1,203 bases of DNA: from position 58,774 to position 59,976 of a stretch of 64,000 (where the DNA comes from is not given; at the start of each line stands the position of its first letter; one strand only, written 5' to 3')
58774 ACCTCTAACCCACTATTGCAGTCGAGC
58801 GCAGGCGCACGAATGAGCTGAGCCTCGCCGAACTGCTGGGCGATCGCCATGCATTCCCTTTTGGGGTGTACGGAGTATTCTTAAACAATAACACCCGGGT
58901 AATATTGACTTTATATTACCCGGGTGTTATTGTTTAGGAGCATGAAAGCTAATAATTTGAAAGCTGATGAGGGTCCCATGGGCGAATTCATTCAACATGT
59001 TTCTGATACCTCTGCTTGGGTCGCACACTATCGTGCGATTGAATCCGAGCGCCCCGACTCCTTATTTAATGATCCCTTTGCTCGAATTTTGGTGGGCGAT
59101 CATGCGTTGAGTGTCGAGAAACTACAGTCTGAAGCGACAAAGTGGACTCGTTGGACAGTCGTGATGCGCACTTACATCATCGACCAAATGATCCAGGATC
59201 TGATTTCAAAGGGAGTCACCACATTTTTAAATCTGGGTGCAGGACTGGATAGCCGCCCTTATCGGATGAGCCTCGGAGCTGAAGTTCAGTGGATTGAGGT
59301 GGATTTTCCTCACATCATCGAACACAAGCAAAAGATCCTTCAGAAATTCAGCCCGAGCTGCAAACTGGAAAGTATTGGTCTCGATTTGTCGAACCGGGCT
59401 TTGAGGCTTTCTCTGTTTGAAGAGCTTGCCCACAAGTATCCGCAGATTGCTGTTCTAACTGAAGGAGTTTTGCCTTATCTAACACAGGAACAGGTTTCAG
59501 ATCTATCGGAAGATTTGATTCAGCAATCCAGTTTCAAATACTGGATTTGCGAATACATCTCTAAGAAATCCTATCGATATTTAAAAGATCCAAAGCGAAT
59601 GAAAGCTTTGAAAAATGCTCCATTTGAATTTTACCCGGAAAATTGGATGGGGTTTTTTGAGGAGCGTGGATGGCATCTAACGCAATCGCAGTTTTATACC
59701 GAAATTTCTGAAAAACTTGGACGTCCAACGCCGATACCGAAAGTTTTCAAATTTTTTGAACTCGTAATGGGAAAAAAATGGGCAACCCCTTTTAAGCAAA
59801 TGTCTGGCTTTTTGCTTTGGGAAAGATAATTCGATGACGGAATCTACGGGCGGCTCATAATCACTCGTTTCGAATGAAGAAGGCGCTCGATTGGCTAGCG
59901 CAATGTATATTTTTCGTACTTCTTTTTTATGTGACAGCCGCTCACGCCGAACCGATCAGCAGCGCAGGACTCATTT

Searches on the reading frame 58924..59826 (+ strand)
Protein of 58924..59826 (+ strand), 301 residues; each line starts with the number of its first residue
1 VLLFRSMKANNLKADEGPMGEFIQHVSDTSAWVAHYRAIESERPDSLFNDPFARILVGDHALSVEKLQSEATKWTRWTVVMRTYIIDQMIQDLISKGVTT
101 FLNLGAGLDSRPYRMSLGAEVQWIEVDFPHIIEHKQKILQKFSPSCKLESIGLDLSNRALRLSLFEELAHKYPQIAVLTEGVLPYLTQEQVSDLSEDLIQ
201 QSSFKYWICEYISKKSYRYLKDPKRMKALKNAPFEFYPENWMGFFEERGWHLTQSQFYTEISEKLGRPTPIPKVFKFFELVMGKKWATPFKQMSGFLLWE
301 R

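Call 91: search_protein_families(library=pfam, proteins=[window:58924-59826:+], max_evalue=0.0001)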
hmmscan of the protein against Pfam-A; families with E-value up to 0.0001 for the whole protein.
window:58924-59826:+ (301 aa): 1 family
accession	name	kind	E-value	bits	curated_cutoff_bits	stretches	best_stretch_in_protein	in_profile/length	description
PF04072.20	LCM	-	6.2e-30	104.9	22.3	1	32-195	3-183/187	Leucine carboxyl methyltransferase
